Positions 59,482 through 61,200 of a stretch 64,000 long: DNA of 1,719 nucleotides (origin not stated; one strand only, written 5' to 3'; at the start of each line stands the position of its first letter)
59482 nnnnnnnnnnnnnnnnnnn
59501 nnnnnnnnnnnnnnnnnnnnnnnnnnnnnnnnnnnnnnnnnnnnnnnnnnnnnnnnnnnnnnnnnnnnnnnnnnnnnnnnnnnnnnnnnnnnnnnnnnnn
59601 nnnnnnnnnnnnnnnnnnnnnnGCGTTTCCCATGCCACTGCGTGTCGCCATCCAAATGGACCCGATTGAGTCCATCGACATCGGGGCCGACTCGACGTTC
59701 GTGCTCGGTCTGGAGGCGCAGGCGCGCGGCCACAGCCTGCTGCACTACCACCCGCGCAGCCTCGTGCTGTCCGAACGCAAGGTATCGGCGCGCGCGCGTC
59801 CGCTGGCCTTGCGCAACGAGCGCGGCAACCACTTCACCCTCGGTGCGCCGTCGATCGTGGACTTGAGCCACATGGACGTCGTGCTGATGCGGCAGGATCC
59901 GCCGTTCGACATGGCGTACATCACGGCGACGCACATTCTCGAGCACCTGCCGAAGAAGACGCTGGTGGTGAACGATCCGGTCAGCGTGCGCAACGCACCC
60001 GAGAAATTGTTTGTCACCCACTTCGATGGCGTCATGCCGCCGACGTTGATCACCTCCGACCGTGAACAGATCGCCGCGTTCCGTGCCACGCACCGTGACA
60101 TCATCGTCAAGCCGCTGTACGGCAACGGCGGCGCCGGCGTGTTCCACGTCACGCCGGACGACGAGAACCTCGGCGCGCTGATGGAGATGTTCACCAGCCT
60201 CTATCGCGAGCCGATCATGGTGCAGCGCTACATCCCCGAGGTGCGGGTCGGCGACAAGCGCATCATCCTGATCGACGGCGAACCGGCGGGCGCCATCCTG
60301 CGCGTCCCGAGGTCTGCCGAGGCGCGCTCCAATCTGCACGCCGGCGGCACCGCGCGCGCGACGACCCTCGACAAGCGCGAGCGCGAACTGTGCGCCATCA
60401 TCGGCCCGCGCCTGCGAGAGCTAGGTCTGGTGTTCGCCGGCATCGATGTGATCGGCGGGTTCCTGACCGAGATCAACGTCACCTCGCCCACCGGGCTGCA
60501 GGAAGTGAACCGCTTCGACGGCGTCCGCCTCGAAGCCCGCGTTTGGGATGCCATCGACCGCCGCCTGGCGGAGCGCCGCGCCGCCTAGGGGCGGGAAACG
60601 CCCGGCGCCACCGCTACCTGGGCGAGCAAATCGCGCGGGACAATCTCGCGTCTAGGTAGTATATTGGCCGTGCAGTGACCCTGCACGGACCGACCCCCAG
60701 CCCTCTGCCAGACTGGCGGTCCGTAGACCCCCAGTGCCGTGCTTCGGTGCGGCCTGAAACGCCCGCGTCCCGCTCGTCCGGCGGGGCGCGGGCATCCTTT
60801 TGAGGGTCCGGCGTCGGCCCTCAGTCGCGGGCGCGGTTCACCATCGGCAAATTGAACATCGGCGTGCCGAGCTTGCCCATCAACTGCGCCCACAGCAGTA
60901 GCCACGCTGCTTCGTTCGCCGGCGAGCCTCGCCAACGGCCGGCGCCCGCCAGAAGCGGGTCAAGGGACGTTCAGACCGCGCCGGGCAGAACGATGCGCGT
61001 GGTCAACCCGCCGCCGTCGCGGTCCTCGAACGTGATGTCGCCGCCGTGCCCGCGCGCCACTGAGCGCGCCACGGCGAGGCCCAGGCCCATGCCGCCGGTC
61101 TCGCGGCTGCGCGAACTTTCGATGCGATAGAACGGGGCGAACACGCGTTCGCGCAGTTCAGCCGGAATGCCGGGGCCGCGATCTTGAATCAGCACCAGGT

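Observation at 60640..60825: Candidate terminator-ended small RNA downstream of gshB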

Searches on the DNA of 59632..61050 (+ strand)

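Call 4: search_rna_families(source=window, start=60500, end=61050, threshold=evalue, max_evalue=10, show_alignments=3)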
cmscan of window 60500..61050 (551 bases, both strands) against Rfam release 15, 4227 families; matches with E-value up to 10: 2.
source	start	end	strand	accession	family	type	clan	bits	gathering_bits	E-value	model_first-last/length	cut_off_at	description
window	60671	60730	+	RF00457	IRES_mnt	Cis-reg; IRES;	-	14.4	100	0.25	101-167/203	no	Mnt IRES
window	60757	60793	+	RF01670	P17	Gene; sRNA;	-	10.1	45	4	248-282/282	no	Pseudomonas sRNA P17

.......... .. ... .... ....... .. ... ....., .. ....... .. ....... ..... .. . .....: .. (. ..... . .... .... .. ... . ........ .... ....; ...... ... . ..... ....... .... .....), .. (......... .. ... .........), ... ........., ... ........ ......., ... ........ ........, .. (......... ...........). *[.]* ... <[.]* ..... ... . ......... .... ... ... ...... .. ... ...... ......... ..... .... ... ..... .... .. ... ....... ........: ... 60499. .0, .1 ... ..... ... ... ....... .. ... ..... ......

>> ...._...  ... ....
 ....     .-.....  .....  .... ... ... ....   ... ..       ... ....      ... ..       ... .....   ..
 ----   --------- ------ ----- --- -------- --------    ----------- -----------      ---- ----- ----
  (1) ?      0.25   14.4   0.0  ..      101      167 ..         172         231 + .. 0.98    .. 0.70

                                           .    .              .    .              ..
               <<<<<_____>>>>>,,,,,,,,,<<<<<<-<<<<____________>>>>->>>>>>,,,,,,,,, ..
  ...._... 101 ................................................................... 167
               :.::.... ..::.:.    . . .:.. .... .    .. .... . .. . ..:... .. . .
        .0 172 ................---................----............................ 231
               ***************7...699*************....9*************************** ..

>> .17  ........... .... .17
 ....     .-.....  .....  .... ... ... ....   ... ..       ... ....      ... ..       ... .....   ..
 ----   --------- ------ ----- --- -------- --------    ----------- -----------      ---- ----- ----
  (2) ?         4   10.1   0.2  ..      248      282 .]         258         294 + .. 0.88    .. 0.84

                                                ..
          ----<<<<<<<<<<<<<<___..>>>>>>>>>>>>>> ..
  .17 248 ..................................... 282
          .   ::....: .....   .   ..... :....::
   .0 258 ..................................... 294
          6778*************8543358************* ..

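Call 39: build_rna_model(alignment_id=A3)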
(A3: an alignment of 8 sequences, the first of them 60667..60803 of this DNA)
Model R1 built from alignment A3 (8 sequences, 153 columns); structure: RNAalifold consensus.
model positions 138; base pairs 38; branch points 3; effective number of sequences 1.02; information 0.589 bits per position. Calibrated on 0.2 Mb of random sequence (short: E-values are rough).
structure used (alignment columns):
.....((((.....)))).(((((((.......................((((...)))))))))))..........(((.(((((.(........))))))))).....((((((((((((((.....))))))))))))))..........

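Call 40: search_with_rna_model(model_id=R1, source=window, max_evalue=10)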
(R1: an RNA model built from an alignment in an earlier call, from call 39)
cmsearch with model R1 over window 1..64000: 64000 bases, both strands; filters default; matches with E-value up to 10: 17.
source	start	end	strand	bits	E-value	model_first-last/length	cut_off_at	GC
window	60667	60803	+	129.4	1.3e-28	1-138/138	no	0.72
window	60761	60795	-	21.1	0.0021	94-128/138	no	0.86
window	42530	42615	-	12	0.28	1-138/138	no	0.76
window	28330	28454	-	11.5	0.36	1-138/138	no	0.66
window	48083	48233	+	9.2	1.2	1-138/138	no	0.68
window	58366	58399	-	8.8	1.5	95-128/138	no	0.71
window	25864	25901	-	7.7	2.7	22-54/138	no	0.74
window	9275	9295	+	7.2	3.5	102-122/138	no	0.9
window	47370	47404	+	7.1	3.8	94-128/138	no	0.74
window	47730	47750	-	6.7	4.6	70-90/138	no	0.76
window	47884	47907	+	6.3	5.8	100-124/138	no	0.88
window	33451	33468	+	6.3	5.9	72-89/138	no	0.89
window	61972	61999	+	6.1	6.4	98-126/138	no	0.82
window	7743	7766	-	5.7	7.7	69-91/138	no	0.71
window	9621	9640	+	5.5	9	71-90/138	no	0.85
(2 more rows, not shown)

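Call 41: search_with_rna_model(model_id=R1, sources=[L001, L002, L003, L004, L005, L006, L007, L008, L009, L010, L011, L012, L013, L014, L015, L016, L017, L018, L019, L020, L021, L022, L023, L024, L025, L026, L027, L028, L029, L030, L031, L032, L033, L034, L035, L036, L037, L038, L039, L040, L041, L042, L043, L044, L045, L046, L047, L048, L049, L050, L051, L052, L053, L054, L055, L056, L057, L058, L059, L060, L061, L062, L063, L064, L065, L066, L067, L068, L069, L070, L071, L072, L073, L074, L075, L076, L077, L078, L079, L080, L165, L166, L168, L169, L172, L174, L175], max_evalue=1)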
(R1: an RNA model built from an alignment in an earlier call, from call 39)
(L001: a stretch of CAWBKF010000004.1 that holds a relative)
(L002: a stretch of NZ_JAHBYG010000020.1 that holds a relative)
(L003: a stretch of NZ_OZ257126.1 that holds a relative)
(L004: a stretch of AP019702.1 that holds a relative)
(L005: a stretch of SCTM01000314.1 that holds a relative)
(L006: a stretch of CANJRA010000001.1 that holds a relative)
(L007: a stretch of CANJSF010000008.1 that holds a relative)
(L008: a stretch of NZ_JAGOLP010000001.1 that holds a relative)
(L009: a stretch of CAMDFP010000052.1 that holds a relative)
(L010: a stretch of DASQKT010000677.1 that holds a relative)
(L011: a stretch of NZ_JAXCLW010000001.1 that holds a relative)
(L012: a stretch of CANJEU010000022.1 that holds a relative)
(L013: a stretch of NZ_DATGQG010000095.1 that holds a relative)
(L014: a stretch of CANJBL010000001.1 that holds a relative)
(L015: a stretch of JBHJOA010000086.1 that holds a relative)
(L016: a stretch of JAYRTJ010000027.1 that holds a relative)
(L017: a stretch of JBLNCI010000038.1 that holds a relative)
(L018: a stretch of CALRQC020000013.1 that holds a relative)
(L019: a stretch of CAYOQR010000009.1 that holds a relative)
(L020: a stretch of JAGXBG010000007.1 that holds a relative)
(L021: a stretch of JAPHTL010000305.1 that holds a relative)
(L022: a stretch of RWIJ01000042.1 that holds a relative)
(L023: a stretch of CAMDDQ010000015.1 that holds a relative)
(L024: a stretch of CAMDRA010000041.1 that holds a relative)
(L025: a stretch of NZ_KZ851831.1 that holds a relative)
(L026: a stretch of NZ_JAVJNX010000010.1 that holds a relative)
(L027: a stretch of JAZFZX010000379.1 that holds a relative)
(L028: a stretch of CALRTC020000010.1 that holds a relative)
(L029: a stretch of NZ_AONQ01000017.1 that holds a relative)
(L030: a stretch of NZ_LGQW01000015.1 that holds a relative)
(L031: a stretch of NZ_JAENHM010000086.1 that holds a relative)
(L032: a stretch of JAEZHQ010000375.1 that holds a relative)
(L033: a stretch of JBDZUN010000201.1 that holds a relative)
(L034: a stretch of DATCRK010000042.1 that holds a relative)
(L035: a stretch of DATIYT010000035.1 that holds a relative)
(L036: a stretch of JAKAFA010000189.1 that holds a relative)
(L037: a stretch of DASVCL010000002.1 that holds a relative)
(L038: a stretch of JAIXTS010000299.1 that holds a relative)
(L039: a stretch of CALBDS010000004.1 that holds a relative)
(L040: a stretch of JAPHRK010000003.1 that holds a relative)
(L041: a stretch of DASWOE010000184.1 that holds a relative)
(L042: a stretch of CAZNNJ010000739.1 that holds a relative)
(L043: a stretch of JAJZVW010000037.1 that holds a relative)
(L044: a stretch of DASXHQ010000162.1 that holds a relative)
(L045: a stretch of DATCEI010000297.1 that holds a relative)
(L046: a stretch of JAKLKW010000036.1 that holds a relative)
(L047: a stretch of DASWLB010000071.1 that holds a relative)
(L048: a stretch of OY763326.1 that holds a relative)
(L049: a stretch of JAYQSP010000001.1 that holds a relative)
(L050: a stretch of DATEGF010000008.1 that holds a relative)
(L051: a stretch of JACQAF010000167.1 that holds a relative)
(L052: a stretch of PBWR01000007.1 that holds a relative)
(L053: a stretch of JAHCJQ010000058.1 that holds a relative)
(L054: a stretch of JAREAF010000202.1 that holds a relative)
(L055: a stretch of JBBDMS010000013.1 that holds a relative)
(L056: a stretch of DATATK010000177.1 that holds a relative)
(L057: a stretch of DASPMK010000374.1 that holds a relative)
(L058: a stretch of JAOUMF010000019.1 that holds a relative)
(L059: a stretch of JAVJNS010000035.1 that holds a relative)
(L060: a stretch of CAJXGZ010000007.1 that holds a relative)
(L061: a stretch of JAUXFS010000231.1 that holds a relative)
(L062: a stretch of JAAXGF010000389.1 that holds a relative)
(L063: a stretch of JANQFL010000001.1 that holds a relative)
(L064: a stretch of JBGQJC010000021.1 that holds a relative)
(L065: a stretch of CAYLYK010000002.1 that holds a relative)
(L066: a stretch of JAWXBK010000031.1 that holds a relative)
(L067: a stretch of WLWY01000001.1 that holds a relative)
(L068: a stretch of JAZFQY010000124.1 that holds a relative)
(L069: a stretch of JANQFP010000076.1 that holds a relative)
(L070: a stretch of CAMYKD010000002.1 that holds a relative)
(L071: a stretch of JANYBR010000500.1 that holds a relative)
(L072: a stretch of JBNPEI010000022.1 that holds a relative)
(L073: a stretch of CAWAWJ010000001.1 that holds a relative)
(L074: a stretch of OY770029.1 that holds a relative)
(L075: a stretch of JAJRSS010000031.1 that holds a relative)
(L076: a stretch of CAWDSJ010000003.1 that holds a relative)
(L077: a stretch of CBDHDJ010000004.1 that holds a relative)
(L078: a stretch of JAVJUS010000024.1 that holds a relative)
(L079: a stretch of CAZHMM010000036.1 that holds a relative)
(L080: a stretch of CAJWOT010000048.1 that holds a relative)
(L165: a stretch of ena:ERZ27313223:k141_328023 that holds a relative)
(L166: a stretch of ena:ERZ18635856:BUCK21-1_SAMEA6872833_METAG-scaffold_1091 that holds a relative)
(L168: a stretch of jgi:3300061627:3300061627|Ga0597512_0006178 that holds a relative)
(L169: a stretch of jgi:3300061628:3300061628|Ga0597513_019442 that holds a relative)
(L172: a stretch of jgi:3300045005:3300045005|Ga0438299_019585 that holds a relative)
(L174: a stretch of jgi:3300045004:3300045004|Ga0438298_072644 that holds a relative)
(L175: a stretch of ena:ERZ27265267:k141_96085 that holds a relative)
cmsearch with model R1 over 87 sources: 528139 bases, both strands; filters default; matches with E-value up to 1: 8.
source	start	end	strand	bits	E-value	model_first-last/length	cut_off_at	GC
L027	97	232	-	24.3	0.003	1-138/138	no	0.68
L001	1231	1329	+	16.9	0.17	1-138/138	no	0.66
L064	4941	5078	+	15.8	0.29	1-138/138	no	0.7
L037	2847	2966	-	15.1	0.43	1-138/138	no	0.71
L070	2109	2224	+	14.8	0.51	1-138/138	no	0.76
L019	4005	4103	-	14.3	0.65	1-138/138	no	0.72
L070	2184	2217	-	13.9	0.83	95-128/138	no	0.79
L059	2097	2219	-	13.6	0.95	1-138/138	no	0.67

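Call 42: search_with_rna_model(model_id=R1, sources=[L082, L083, L084, L085, L086, L087, L088, L089, L090, L091, L092, L093, L094, L095, L096, L097, L098, L099, L100, L101, L102, L103, L104, L105, L106, L107, L108, L109, L110, L111, L112, L113, L114, L115, L116, L117, L118, L119, L120, L121, L122, L123, L124, L125, L126, L127, L128, L129, L130, L131, L132, L133, L134, L135, L136, L137, L138, L139, L140, L141, L142, L143, L144, L145, L146, L147, L148, L149, L150, L151, L152, L153, L154, L155, L156, L157, L158, L159, L160, L161], max_evalue=1)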
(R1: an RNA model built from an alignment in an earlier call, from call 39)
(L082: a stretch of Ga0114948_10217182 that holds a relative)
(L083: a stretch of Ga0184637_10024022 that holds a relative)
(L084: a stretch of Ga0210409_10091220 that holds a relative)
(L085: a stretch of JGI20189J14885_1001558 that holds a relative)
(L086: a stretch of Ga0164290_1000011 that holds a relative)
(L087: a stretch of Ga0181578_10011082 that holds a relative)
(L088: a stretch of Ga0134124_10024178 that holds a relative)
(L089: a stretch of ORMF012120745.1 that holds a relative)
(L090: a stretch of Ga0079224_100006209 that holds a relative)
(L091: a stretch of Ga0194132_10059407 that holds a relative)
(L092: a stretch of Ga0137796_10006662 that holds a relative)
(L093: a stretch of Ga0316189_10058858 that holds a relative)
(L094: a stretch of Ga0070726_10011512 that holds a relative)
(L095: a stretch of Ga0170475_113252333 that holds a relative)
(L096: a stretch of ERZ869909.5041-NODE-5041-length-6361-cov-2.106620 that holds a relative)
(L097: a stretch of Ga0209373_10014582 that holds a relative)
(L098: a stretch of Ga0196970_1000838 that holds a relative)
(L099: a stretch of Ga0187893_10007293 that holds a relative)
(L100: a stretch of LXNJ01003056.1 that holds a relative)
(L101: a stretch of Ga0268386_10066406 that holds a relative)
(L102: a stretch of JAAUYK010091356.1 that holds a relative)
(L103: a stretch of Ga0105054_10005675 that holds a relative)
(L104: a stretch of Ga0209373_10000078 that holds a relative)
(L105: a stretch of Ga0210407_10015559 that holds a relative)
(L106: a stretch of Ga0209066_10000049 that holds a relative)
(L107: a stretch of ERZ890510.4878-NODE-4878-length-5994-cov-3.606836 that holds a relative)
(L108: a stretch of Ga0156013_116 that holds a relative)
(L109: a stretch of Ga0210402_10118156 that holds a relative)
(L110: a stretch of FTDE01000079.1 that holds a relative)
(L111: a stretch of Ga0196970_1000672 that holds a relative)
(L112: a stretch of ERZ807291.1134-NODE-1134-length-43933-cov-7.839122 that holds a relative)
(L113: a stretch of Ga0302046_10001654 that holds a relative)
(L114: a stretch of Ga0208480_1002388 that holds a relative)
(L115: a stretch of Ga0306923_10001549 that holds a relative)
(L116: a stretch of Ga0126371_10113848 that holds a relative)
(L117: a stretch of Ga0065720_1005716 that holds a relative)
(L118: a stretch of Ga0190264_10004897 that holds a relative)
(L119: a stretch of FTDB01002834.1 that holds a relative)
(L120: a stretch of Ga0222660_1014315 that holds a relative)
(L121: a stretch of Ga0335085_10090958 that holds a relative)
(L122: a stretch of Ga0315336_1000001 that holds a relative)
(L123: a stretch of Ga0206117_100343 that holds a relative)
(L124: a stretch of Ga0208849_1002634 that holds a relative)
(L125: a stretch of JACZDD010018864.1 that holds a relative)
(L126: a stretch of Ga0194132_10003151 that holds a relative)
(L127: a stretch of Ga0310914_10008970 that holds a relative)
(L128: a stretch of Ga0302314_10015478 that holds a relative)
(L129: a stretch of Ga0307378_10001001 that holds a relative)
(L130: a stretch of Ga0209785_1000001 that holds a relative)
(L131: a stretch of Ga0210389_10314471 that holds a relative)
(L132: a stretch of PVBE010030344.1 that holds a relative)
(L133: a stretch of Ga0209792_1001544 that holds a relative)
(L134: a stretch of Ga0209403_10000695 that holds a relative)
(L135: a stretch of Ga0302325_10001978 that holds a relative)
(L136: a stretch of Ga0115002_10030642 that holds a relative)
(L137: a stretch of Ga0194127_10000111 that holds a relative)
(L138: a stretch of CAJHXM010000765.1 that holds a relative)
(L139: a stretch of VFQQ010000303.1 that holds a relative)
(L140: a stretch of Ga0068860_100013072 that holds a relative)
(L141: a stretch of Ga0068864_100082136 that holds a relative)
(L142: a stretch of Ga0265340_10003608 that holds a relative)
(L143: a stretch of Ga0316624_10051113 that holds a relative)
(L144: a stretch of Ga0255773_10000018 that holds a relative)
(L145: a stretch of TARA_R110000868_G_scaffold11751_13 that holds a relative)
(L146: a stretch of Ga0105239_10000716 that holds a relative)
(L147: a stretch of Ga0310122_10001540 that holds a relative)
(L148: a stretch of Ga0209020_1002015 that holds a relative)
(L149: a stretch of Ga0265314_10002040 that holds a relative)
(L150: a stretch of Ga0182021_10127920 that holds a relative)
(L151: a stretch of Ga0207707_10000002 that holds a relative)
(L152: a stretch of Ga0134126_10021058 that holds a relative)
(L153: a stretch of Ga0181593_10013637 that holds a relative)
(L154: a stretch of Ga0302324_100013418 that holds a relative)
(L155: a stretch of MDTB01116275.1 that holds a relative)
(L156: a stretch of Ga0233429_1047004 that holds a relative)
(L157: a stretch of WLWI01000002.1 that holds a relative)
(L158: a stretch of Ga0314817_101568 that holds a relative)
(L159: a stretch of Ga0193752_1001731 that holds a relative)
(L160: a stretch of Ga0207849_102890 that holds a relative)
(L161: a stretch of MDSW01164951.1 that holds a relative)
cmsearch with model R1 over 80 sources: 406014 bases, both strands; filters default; matches with E-value up to 1: 6.
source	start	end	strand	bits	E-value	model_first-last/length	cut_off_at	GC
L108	5653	5768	-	21.1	0.013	1-138/138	no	0.67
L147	703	847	-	15.7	0.24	1-138/138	no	0.69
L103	1825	1968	+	13.7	0.68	1-138/138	no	0.66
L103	1202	1319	-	13.7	0.69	1-138/138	no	0.7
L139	2739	2768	+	13.1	0.98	97-127/138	no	0.83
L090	2048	2170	-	13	0.99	1-138/138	no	0.69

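Call 66: search_rna_families(sources=[L163, L164, L167, L170, L171, L173], threshold=evalue, max_evalue=1)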
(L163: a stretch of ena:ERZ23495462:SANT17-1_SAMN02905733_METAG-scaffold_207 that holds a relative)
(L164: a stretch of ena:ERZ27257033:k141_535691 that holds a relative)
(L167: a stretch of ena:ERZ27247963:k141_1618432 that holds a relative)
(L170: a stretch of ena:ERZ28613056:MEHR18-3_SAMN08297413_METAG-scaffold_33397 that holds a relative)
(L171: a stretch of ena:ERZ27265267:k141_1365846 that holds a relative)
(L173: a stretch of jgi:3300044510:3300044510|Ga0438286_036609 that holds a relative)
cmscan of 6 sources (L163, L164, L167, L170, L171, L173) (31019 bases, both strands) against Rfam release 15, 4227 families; matches with E-value up to 1: 2.
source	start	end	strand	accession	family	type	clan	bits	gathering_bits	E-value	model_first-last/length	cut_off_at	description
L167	3404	3485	+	RF01059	mir-598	Gene; miRNA;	-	26.5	69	0.15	1-80/80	no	mir-598 microRNA precursor family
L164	2385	2555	-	RF02225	sX6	Gene; sRNA;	-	18.1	40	0.81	1-342/342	no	Proteobacterial sRNA sX6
